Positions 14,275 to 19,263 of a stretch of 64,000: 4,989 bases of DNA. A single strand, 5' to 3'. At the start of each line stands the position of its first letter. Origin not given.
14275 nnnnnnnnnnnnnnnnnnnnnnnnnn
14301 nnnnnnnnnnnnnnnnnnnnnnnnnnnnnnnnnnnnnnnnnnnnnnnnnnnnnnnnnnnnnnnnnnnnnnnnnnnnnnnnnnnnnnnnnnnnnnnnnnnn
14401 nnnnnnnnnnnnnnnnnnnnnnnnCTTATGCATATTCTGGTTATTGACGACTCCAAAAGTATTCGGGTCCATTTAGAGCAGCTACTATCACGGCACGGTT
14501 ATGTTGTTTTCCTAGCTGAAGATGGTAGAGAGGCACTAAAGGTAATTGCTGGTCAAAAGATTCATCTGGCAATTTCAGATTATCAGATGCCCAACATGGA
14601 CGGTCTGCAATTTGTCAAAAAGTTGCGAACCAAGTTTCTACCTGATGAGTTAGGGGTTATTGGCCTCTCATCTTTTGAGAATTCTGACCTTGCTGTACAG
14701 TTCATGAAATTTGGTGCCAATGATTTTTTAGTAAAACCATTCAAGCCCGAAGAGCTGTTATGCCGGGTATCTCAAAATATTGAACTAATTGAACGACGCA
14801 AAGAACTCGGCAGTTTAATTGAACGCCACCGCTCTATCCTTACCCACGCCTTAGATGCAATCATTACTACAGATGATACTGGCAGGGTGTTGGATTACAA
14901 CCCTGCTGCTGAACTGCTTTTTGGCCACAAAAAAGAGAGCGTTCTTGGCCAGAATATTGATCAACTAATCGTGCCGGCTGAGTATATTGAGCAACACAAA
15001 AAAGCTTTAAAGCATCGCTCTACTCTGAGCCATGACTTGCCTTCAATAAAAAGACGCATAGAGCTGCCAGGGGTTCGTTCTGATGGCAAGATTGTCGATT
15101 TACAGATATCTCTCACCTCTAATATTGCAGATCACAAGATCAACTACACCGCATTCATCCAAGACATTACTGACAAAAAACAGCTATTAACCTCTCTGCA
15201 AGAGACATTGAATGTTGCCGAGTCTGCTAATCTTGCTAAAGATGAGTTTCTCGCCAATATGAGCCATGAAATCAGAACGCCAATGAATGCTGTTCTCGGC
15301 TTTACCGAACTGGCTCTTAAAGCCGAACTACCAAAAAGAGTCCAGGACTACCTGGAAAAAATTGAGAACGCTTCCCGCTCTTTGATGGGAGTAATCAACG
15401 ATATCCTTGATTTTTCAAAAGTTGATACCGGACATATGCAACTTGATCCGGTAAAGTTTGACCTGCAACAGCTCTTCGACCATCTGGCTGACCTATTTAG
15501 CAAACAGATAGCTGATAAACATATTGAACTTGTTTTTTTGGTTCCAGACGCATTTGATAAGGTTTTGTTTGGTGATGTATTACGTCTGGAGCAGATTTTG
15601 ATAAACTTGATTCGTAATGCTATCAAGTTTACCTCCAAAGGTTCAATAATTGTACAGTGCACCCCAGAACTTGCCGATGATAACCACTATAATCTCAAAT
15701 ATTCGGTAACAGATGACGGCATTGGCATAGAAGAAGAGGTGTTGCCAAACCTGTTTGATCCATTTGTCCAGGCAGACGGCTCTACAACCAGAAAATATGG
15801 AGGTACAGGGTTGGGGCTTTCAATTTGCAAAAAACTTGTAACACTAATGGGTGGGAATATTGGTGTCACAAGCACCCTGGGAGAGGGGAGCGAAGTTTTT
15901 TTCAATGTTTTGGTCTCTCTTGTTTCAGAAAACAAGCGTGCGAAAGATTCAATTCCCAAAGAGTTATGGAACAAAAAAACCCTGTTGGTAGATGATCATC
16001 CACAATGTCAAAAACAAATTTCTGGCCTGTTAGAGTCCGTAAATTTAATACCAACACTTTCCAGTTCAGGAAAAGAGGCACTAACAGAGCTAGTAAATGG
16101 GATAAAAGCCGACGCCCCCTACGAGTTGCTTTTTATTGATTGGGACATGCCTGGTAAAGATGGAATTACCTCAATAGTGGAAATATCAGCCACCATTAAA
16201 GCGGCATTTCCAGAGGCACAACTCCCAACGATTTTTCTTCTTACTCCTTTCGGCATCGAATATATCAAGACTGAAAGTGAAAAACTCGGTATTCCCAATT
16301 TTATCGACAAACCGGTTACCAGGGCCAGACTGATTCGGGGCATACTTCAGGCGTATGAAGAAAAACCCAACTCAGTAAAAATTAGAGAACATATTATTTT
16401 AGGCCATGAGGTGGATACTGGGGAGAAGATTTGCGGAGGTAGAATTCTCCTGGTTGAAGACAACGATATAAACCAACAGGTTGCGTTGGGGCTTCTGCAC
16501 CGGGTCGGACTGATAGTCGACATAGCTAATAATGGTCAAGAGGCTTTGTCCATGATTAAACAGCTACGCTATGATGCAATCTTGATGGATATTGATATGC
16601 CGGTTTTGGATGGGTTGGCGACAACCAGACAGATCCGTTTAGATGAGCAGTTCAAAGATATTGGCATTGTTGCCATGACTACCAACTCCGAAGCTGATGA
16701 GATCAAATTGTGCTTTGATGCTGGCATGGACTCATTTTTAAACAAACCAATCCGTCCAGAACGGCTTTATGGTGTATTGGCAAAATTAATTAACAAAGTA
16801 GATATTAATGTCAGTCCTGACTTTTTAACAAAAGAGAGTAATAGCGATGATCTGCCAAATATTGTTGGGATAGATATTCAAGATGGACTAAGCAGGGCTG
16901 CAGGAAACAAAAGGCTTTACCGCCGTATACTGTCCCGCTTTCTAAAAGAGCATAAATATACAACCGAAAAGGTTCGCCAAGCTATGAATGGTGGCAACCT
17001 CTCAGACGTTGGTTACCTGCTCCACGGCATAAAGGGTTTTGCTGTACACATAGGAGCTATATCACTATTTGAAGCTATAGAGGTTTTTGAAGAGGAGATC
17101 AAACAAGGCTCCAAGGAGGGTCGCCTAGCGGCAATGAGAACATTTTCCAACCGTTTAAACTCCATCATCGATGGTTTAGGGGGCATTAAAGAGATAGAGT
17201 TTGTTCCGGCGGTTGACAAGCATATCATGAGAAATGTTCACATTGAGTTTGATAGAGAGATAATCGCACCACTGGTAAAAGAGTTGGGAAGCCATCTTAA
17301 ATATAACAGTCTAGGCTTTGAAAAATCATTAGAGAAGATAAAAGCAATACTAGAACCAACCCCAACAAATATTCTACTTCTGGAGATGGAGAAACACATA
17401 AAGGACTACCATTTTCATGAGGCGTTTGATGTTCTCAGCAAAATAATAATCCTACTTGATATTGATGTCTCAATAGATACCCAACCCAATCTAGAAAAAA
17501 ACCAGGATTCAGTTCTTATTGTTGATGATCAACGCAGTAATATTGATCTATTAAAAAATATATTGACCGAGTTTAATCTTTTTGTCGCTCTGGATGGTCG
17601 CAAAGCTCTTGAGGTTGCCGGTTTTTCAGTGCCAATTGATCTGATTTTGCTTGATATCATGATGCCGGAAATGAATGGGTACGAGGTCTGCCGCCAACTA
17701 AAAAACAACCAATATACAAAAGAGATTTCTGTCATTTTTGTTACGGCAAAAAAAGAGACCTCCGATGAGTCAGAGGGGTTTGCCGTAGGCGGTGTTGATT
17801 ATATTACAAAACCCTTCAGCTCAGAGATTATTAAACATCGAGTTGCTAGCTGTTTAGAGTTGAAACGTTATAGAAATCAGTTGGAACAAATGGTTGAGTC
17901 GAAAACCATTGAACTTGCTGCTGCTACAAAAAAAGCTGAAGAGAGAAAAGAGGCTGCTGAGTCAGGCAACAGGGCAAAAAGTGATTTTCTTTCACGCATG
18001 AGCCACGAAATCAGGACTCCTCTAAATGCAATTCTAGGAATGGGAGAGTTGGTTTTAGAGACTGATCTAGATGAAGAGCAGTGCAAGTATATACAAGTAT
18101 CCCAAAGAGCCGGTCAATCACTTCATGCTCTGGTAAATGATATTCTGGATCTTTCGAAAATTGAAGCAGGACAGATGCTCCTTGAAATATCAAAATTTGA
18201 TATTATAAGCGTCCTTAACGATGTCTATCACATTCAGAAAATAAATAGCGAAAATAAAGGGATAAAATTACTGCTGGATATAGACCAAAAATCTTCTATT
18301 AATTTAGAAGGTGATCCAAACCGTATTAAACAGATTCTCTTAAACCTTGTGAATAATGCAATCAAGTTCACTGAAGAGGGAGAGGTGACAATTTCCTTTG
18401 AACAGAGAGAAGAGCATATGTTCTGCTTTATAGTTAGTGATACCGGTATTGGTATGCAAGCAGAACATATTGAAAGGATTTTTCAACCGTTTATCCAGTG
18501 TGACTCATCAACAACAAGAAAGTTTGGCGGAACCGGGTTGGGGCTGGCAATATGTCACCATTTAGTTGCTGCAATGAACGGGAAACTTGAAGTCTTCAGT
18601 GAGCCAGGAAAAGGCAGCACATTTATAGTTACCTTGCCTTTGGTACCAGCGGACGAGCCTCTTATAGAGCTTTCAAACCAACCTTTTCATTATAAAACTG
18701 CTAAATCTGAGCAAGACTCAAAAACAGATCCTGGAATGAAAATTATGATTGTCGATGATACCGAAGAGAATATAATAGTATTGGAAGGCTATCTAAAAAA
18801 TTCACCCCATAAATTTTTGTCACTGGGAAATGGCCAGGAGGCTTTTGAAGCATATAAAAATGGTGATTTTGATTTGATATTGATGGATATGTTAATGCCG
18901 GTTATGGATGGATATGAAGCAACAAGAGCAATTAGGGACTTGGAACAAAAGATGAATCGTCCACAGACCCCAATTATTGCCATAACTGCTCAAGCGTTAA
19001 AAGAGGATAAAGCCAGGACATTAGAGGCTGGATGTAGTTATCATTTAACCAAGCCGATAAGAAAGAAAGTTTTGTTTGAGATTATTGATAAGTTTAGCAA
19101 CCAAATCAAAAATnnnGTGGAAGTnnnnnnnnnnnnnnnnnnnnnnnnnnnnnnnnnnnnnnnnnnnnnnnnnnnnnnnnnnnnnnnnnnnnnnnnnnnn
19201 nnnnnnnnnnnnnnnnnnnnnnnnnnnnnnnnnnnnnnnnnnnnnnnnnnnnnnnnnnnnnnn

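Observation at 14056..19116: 1686-aa soluble hybrid kinase with two complete kinase cores, five to six receivers and an internal Hpt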

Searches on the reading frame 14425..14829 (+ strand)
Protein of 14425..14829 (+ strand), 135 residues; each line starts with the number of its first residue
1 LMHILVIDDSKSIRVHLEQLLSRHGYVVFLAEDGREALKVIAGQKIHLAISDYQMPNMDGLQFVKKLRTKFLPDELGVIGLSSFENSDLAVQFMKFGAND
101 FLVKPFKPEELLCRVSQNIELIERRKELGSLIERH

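Call 5: search_protein_families(library=pfam, proteins=[window:14425-14829:+], max_evalue=1)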
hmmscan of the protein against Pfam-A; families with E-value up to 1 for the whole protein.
seq(135 aa): 1 family
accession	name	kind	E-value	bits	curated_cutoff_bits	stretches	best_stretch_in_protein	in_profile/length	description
PF00072.30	Response_reg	-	7.4e-29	100.6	30.2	1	4-115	1-110/111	Response regulator receiver domain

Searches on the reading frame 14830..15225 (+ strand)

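Call 5: search_protein_families(library=pfam, proteins=[window:14830-15225:+], max_evalue=1)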
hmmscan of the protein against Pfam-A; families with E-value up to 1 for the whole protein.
seq(132 aa): 5 families
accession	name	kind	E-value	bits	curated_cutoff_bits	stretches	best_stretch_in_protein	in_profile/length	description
PF13426.13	PAS_9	-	5.2e-13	49.6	27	1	9-115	2-103/103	PAS domain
PF00989.32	PAS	-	1.4e-10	41.6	22.6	1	1-113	4-113/113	PAS fold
PF13188.13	PAS_8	-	9.3e-07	29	21.8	1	1-47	4-47/65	PAS domain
PF08448.16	PAS_4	-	1.8e-05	25.4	23.1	1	6-65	3-65/110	PAS fold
PF24820.1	Diguanyl_cycl_sensor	-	3.1e-05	24.3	28.1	1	5-96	3-94/109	Diguanylate cyclase-like sensor domain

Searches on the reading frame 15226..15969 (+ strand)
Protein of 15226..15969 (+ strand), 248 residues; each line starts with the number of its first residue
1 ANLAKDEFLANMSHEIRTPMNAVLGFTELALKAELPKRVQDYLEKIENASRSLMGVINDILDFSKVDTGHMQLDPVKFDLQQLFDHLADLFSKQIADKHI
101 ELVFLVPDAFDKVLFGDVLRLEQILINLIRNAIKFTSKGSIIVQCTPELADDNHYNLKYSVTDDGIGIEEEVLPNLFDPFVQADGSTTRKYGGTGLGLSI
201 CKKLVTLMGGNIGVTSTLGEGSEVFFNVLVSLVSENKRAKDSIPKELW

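Call 5: search_protein_families(library=pfam, proteins=[window:15226-15969:+], max_evalue=1)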
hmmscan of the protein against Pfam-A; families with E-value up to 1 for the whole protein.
seq(248 aa): 5 families
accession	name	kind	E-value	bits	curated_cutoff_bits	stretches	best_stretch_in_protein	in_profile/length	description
PF02518.31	HATPase_c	-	1.8e-28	99.6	26.4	1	116-227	1-106/111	Histidine kinase-, DNA gyrase B-, and HSP90-like ATPase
PF00512.31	HisKA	-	6.8e-21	74.5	26.9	1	4-69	1-66/66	His Kinase A (phospho-acceptor) domain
PF13589.12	HATPase_c_3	-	0.0011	19.5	25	1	121-204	3-88/137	Histidine kinase-, DNA gyrase B-, and HSP90-like ATPase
PF20277.3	CTD11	-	0.16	13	27.7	1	24-98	44-119/138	C-terminal domain 11 of the ABC-three component (ABC-3C) systems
PF13847.12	Methyltransf_31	-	0.19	11.8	27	1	72-159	52-120/145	Methyltransferase domain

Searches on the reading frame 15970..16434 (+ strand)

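Call 5: search_protein_families(library=pfam, proteins=[window:15970-16434:+], max_evalue=1)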
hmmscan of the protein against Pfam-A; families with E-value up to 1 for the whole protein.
seq(155 aa): 1 family
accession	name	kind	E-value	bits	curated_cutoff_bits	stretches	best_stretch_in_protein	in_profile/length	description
PF00072.30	Response_reg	-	4.1e-11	43.5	30.2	1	5-123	2-108/111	Response regulator receiver domain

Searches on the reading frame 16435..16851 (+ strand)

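Call 5: search_protein_families(library=pfam, proteins=[window:16435-16851:+], max_evalue=1)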
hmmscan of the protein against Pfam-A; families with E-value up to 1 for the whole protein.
seq(139 aa): 4 families
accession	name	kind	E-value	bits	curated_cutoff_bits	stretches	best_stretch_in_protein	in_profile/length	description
PF00072.30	Response_reg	-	4.4e-25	88.4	30.2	1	4-112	1-107/111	Response regulator receiver domain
PF21332.3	AmiR_N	-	0.0099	16.3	27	1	3-119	2-108/111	AmiR, N-terminal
PF23198.2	PDE8A_N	-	0.027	14.8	29.6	1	19-89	28-99/147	PDE8A-like, N-terminal domain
PF24896.1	Receiver_CRE1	-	0.045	14.4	27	1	3-111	8-127/136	AHK4/CRE1/WOL first receiver domain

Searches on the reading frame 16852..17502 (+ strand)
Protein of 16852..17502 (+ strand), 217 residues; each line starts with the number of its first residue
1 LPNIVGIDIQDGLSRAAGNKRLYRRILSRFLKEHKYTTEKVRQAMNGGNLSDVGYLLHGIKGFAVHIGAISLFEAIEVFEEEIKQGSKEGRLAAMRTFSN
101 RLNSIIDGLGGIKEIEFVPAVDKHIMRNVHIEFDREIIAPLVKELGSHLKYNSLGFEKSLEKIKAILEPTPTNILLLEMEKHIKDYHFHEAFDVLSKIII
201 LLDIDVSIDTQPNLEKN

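Call 5: search_protein_families(library=pfam, proteins=[window:16852-17502:+], max_evalue=1)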
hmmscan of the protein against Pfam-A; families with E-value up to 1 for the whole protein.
seq(217 aa): 2 families
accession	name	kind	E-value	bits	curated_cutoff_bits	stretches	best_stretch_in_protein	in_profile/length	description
PF01627.28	Hpt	-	8.6e-05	23.1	24.6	1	26-102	2-78/84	Hpt domain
PF20939.2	MsrA_helical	-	0.092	13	23.7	1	99-138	13-50/51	Selenoprotein methionine sulfoxide reductase A, helical domain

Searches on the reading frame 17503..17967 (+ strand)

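Call 5: search_protein_families(library=pfam, proteins=[window:17503-17967:+], max_evalue=1)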
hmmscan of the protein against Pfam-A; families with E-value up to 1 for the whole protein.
seq(155 aa): 1 family
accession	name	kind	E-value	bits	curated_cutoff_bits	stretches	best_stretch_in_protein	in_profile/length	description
PF00072.30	Response_reg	-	2.4e-25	89.3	30.2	1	4-114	1-110/111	Response regulator receiver domain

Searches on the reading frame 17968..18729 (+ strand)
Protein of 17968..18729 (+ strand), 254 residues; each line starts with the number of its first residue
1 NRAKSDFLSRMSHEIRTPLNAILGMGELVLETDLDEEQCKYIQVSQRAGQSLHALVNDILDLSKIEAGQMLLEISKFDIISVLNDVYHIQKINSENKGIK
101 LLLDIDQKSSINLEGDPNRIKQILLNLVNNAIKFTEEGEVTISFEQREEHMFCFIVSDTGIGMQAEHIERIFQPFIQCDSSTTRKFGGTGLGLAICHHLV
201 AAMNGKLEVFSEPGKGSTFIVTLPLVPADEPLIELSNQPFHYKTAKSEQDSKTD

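Call 5: search_protein_families(library=pfam, proteins=[window:17968-18729:+], max_evalue=1)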
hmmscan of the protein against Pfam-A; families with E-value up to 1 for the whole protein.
seq(254 aa): 4 families
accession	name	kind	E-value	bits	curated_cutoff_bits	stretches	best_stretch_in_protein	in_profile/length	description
PF02518.31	HATPase_c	-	3.5e-33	114.8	26.4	1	115-225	1-109/111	Histidine kinase-, DNA gyrase B-, and HSP90-like ATPase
PF00512.31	HisKA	-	1.6e-22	79.8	26.9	1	3-68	1-66/66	His Kinase A (phospho-acceptor) domain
PF13589.12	HATPase_c_3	-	0.00012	22.5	25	1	122-196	5-82/137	Histidine kinase-, DNA gyrase B-, and HSP90-like ATPase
PF13581.12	HATPase_c_2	-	0.0021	18.5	27.4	1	125-203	41-112/127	Histidine kinase-like ATPase domain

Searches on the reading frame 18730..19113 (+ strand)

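Call 5: search_protein_families(library=pfam, proteins=[window:18730-19113:+], max_evalue=1)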
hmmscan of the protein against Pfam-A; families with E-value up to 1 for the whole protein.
seq(128 aa): 3 families
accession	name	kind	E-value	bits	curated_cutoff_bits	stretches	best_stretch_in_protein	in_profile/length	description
PF00072.30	Response_reg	-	3.9e-24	85.4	30.2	1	5-119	1-110/111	Response regulator receiver domain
PF20285.3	CTD9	-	0.0059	17.5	27.9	1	70-127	1-58/113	C-terminal domain 9 of the ABC-three component (ABC-3C) systems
PF23614.1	DUF7141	-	0.22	11.8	27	1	27-46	31-50/61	Domain of unknown function (DUF7141)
